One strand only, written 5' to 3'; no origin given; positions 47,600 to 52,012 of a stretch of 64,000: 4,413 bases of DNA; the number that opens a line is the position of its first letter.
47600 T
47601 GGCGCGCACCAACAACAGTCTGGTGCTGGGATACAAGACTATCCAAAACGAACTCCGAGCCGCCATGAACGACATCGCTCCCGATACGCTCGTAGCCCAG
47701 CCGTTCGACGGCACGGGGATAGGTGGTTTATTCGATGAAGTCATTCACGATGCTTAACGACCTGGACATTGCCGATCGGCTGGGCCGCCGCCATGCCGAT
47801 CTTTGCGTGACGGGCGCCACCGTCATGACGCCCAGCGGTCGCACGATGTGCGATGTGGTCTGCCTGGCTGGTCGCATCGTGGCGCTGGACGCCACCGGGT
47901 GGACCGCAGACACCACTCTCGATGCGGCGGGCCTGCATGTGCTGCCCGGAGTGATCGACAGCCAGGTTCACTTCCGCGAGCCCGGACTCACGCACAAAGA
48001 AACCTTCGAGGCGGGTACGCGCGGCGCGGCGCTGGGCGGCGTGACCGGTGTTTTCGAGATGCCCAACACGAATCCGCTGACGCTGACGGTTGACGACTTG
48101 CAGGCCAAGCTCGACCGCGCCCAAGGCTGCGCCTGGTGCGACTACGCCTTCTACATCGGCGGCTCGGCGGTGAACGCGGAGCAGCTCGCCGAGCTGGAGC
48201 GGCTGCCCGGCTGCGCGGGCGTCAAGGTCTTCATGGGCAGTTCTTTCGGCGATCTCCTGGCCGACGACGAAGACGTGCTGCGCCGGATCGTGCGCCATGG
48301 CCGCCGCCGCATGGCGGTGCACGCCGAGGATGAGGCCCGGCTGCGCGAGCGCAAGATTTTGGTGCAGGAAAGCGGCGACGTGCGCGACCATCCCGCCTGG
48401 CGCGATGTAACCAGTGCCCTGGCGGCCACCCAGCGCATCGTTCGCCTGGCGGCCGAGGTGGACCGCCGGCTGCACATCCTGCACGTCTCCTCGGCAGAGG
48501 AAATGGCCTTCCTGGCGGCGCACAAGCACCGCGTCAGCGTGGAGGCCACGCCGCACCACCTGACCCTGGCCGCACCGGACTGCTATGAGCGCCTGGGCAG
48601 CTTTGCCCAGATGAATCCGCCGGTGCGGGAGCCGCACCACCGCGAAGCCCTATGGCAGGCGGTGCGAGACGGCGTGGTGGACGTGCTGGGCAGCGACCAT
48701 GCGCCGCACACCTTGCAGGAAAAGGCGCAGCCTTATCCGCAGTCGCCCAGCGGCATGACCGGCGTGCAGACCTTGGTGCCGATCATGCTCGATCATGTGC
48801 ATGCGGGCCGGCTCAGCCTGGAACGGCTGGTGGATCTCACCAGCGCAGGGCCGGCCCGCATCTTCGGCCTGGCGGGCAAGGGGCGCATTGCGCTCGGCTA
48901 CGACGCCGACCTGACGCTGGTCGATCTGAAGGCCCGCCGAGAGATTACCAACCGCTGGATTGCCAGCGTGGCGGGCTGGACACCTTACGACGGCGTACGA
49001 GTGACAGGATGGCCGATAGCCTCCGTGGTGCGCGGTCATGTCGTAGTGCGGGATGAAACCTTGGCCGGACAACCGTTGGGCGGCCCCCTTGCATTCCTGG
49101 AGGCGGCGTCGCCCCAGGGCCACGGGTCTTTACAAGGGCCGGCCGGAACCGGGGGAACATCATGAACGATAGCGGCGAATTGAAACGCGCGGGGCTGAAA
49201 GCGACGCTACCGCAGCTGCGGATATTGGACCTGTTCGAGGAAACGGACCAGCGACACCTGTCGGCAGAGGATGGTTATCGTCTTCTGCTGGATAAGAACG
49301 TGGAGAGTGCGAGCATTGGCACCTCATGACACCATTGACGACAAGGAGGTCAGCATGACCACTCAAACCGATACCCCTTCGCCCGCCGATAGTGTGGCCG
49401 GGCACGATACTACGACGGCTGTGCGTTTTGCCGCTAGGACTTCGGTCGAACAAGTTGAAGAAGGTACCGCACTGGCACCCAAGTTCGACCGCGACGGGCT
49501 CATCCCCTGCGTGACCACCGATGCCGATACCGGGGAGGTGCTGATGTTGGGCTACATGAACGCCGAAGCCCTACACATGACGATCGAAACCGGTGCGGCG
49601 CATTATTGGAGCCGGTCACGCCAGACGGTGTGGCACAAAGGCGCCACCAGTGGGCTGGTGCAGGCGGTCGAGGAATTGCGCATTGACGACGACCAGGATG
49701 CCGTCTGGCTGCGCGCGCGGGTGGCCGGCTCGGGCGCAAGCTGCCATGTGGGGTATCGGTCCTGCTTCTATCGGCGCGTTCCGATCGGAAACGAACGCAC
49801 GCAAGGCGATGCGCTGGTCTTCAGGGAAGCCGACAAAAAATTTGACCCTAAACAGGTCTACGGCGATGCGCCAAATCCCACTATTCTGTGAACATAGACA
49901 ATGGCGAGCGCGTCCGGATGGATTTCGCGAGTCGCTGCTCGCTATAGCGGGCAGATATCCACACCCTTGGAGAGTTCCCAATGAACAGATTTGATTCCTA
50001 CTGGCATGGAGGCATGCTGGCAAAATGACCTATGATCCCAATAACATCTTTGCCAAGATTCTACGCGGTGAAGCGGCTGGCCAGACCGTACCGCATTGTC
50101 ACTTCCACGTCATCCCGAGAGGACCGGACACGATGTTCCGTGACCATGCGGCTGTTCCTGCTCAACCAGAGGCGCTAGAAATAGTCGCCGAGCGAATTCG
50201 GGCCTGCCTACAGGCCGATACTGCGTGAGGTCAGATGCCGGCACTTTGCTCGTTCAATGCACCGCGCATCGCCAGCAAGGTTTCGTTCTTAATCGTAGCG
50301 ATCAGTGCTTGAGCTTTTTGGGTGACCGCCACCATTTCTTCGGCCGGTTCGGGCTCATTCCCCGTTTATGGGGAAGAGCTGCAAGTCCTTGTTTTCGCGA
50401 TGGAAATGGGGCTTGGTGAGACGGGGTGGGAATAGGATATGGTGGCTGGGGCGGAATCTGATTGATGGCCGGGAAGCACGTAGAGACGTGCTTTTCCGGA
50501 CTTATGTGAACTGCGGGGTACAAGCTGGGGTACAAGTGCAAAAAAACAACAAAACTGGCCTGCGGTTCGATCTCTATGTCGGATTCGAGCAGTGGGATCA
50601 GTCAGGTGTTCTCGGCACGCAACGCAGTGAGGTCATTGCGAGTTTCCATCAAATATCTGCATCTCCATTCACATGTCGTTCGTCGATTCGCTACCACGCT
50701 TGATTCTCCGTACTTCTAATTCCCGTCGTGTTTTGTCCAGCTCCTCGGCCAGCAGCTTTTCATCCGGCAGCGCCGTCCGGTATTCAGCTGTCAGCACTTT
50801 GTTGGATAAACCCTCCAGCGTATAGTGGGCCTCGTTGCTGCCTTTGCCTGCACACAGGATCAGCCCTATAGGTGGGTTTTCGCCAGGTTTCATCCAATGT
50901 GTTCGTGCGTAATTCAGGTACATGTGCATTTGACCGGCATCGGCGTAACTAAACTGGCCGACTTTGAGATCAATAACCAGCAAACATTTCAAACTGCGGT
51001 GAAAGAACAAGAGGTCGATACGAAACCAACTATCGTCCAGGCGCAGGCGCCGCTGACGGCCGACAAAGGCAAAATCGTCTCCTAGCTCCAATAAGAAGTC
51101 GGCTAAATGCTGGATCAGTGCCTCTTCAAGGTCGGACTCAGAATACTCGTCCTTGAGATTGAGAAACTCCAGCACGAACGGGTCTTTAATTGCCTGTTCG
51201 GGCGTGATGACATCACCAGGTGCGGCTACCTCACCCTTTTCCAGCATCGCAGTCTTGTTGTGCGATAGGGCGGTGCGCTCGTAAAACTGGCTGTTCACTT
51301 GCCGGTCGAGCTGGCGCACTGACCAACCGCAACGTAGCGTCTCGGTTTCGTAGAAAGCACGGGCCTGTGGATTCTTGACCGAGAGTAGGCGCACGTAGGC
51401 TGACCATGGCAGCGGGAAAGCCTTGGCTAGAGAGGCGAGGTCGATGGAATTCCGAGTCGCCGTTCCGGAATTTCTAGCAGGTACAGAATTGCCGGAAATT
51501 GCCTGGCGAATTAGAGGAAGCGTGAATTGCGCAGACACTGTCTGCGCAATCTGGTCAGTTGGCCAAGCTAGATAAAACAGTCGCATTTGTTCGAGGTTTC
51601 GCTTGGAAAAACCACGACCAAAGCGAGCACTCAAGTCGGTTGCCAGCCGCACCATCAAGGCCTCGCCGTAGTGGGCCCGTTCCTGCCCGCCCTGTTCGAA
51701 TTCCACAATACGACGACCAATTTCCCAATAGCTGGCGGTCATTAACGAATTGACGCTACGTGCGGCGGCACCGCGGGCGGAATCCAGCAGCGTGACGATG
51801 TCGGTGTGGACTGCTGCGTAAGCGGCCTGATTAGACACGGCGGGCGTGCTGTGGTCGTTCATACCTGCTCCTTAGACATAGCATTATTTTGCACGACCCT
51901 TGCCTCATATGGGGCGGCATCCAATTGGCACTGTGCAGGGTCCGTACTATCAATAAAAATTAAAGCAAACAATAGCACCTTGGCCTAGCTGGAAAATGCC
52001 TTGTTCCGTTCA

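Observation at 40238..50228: Perfect Zur box heading a ~10-kb, 12-gene, translationally coupled low-zinc operon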

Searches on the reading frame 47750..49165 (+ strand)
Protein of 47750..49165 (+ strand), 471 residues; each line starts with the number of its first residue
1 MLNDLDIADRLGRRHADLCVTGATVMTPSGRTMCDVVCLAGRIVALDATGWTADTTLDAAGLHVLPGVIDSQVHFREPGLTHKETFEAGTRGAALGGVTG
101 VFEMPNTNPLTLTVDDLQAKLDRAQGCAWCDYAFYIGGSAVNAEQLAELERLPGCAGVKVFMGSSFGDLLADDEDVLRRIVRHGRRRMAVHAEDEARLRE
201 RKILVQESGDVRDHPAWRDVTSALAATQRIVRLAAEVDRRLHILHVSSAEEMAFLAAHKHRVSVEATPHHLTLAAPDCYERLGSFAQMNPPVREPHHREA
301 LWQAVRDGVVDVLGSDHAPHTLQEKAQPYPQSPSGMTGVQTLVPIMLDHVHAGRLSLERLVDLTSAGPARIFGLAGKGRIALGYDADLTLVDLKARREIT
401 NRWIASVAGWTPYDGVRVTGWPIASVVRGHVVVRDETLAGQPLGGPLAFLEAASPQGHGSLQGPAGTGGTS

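Call 6: search_protein_families(library=pfam, proteins=[window:47750-49165:+], max_evalue=0.01)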
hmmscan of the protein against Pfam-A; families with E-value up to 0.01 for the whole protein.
window:47750-49165:+ (471 aa): 2 families
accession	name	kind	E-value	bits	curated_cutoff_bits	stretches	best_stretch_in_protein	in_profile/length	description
PF01979.26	Amidohydro_1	-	1.2e-21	77.8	25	1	64-429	2-342/345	Amidohydrolase family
PF07969.17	Amidohydro_3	-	2.9e-09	37.4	29.7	1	162-395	177-447/472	Amidohydrolase family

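Call 9: search_protein_families(library=ncbifam, proteins=[window:47750-49165:+], max_evalue=0.001)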
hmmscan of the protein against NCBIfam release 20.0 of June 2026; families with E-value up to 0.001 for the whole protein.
window:47750-49165:+ (471 aa): 45 families (the best 25 are shown)
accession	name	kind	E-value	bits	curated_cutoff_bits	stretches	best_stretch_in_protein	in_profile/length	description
NF006559.0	PRK09060.1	equivalog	5e-218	723.8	482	1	14-453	3-442/444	dihydroorotase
NF005751.0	PRK07575.1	equivalog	7.9e-144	479.4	529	1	17-451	4-438/440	dihydroorotase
NF002668.0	PRK02382.1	equivalog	4.4e-110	368.4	452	1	29-439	10-417/436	dihydroorotase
NF006688.0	PRK09236.1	equivalog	4.3e-109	365.3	535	1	19-449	5-442/444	dihydroorotase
TIGR00857.1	pyrC_multi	subfamily_domain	9.5e-90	301.5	279.05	1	35-435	7-411/412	dihydroorotase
TIGR03178.1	allantoinase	equivalog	6.4e-85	285.6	357.85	1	17-447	1-439/441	allantoinase AllB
NF004839.0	PRK06189.1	equivalog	4.3e-80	269.5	631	1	16-439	3-437/451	allantoinase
NF009941.0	PRK13404.1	subfamily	1.8e-73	247.8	647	1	16-452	4-461/478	dihydropyrimidinase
NF003271.0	PRK04250.1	equivalog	1e-71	241.7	405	1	34-444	19-399/407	dihydroorotase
NF002284.0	PRK01211.1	subfamily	2.4e-67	227.7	462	1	63-444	43-400/409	dihydroorotase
NF006837.0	PRK09357.1-2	equivalog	2.2e-64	217.6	575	1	40-436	25-425/428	dihydroorotase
TIGR02033.1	D-hydantoinase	equivalog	1.4e-63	215.4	393.25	1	20-442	3-446/454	dihydropyrimidinase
NF006836.0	PRK09357.1-1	equivalog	3.6e-63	213.8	538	1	28-438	11-429/432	dihydroorotase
NF006841.0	PRK09357.2-2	equivalog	2e-62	211.3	640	1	27-434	12-418/421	dihydroorotase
NF001541.2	PRK00369.1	equivalog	8.6e-62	208.9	310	1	54-437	34-387/400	dihydroorotase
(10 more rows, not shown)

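Call 59: search_solved_structures(query=window:47750-49165:+, max_evalue=1e-20, show_alignments=2)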
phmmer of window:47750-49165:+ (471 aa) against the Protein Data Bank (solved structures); distinct sequences matched with E-value up to 1e-20: 63 (the best 60 are shown).
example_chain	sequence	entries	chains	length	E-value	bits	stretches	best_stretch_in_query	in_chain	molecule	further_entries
2gwn_A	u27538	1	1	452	1.5e-70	241.4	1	49-432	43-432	dihydroorotase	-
1gkr_A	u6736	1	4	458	2.6e-60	207.6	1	17-443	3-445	NON-ATP DEPENDENT L-SELECTIVE HYDANTOINASE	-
3mpg_A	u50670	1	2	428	1.9e-54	188.3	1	28-436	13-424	Dihydroorotase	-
4yiw_A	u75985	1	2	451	2.1e-54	188.2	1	27-436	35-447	Dihydroorotase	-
3hm7_A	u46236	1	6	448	1.2e-53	185.6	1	14-435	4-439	Allantoinase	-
3e74_A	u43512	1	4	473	3.1e-52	181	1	12-434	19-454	Allantoinase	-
8hfd_A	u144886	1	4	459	5.1e-52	180.3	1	17-434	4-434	Allantoinase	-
7uof_A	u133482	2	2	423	4.8e-50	173.8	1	52-430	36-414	Dihydroorotase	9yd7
3gri_A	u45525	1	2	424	8.5e-49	169.7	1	56-432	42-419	Dihydroorotase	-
8pbp_A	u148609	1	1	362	2.2e-47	165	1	230-437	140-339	CAD protein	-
8pbh_A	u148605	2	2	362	3.1e-47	164.5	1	230-437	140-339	CAD protein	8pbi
8pbq_A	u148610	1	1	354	4.2e-47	164.1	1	230-436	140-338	CAD protein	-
4by3_A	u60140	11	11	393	4.5e-47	164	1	230-438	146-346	DIHYDROOROTASE | CAD PROTEIN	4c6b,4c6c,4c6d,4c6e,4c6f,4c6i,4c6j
8gvz_A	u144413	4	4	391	4.7e-47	163.9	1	230-438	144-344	CAD protein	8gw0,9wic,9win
3sfw_A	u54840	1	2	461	5.1e-47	163.8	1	21-442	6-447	Dihydropyrimidinase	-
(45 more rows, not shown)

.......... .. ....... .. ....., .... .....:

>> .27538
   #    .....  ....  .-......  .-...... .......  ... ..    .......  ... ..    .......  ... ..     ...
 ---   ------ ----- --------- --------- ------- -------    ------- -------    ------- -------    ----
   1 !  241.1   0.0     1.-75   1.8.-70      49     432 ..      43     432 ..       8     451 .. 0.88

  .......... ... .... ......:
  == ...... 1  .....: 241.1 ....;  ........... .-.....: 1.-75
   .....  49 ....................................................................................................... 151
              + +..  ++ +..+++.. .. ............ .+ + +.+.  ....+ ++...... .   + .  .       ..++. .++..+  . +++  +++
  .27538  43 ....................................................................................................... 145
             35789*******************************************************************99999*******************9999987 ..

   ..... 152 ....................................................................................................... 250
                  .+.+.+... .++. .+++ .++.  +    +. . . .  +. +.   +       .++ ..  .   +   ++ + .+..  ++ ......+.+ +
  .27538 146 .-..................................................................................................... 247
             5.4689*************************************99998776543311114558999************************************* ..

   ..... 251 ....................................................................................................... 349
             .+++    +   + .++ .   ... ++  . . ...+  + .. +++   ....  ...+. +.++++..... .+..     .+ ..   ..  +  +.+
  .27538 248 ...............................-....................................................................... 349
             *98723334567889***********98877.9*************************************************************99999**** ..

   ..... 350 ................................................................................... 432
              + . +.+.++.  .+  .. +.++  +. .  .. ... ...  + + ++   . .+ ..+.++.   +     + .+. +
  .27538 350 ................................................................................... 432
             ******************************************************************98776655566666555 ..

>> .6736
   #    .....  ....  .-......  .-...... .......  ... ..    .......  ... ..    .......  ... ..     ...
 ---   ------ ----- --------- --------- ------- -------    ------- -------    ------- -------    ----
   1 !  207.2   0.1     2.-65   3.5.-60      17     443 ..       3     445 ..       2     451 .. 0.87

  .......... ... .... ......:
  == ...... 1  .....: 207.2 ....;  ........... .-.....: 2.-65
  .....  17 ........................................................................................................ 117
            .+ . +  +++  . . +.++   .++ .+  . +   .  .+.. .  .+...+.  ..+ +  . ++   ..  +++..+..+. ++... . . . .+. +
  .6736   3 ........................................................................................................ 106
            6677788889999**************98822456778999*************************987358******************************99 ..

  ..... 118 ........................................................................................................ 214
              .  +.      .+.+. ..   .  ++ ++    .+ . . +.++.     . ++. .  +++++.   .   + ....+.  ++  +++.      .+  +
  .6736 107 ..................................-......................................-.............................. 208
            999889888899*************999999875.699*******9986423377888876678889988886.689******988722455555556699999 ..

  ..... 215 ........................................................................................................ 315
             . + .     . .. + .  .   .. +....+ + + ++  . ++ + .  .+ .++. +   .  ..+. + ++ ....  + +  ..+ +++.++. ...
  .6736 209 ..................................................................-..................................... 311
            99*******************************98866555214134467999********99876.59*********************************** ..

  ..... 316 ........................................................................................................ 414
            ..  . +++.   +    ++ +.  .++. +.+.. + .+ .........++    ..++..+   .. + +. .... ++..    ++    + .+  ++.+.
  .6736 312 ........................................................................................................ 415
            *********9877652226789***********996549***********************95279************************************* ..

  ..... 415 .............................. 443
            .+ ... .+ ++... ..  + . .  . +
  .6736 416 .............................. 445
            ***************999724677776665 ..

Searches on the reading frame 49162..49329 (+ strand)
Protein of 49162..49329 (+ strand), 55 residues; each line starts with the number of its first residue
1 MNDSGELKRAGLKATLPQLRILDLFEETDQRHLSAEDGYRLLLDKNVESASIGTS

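Call 6: search_protein_families(library=pfam, proteins=[window:49162-49329:+], max_evalue=0.01)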
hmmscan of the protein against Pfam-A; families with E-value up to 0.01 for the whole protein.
window:49162-49329:+ (55 aa): 1 family
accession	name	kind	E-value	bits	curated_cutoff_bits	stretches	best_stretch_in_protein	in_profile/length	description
PF01475.25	FUR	-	4.6e-06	27.2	23.1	1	10-53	2-44/121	Ferric uptake regulator family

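Call 60: search_protein_families(library=ncbifam, proteins=[window:49162-49329:+], max_evalue=0.01)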
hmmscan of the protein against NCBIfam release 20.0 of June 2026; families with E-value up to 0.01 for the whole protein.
window:49162-49329:+ (55 aa): 1 family
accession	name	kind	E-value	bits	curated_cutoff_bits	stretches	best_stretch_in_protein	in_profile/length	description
NF006999.0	PRK09462.1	equivalog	1.7e-11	43.9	146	1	3-48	4-49/148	ferric iron uptake transcriptional regulator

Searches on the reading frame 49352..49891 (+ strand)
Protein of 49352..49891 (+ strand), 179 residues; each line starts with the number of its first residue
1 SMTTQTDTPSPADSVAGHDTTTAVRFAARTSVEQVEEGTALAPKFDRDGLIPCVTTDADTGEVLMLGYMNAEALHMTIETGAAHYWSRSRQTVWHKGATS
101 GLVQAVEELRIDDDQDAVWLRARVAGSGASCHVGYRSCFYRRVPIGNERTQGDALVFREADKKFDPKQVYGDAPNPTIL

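Call 6: search_protein_families(library=pfam, proteins=[window:49352-49891:+], max_evalue=0.01)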
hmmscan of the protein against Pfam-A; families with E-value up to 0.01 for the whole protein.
window:49352-49891:+ (179 aa): 1 family
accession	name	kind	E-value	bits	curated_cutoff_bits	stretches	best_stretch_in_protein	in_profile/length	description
PF01502.23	PRA-CH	-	8.1e-30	102.9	27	1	65-140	1-74/74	Phosphoribosyl-AMP cyclohydrolase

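Call 46: search_solved_structures(query=window:49355-49891:+, max_evalue=0.00001, show_alignments=2)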
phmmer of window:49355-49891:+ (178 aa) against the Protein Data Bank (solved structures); distinct sequences matched with E-value up to 0.00001: 4.
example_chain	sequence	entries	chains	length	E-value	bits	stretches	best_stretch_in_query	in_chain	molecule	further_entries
1zps_A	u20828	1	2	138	2.4e-33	118.7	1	46-171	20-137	Phosphoribosyl-AMP cyclohydrolase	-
6j2l_A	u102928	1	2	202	1.4e-18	70.6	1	46-139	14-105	Histidine biosynthesis bifunctional protein HisIE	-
6j22_A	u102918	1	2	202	1.5e-18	70.5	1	46-139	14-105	Histidine biosynthesis bifunctional protein HisIE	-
7bgm_A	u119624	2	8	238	5.7e-16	62.1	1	42-152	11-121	Phosphoribosyl-AMP cyclohydrolase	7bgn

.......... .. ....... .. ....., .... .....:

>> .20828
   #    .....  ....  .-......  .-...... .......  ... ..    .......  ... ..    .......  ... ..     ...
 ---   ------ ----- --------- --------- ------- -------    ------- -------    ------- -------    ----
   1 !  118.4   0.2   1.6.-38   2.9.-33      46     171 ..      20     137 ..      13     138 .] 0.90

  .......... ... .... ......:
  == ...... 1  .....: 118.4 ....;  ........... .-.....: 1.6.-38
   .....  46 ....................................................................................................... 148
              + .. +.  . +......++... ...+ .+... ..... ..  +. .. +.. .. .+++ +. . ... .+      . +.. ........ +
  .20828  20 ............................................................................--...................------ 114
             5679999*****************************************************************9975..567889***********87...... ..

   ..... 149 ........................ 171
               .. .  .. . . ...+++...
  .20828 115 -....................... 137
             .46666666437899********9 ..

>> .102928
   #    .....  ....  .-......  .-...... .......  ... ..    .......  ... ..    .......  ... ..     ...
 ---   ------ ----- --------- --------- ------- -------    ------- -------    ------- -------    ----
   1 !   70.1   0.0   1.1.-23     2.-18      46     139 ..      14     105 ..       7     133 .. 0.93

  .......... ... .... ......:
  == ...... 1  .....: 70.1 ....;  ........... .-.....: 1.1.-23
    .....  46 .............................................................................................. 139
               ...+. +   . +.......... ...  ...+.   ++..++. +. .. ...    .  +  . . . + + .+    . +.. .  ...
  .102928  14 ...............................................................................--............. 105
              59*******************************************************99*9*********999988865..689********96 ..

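Call 60: search_protein_families(library=ncbifam, proteins=[window:49355-49891:+], max_evalue=0.01)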
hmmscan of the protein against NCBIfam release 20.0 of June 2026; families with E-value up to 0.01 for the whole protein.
window:49355-49891:+ (178 aa): 2 families
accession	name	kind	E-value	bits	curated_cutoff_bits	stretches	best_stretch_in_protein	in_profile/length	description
NF000768.0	PRK00051.1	equivalog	2.9e-46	156.2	126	1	31-167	5-128/131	phosphoribosyl-AMP cyclohydrolase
NF002747.0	PRK02759.1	equivalog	3.4e-35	121.6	187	1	43-146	11-108/208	bifunctional phosphoribosyl-AMP cyclohydrolase/phosphoribosyl-ATP diphosphatase HisIE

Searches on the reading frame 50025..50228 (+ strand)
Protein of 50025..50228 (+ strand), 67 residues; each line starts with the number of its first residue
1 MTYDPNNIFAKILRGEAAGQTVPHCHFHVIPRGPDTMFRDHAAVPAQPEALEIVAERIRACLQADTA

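Call 6: search_protein_families(library=pfam, proteins=[window:50025-50228:+], max_evalue=0.01)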
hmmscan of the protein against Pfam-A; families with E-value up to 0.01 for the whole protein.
window:50025-50228:+ (67 aa): 1 family
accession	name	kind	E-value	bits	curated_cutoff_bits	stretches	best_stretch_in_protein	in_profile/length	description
PF01230.28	HIT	-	1.5e-05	26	21.5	1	12-32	75-95/98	HIT domain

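Call 60: search_protein_families(library=ncbifam, proteins=[window:50025-50228:+], max_evalue=0.01)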
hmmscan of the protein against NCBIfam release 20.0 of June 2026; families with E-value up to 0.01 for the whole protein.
window:50025-50228:+ (67 aa): 0 families

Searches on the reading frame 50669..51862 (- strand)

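Call 6: search_protein_families(library=pfam, proteins=[window:50669-51862:-], max_evalue=0.01)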
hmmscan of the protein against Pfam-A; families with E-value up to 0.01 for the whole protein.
window:50669-51862:- (397 aa): 2 families
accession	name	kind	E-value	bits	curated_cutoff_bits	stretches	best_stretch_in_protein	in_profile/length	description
PF06250.17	YhcG_C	-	1e-56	191.6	32.5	1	223-375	2-156/157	YhcG PDDEXK nuclease domain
PF17761.7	DUF1016_N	-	3.1e-42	144.4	32.8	1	21-196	1-137/137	DUF1016 N-terminal domain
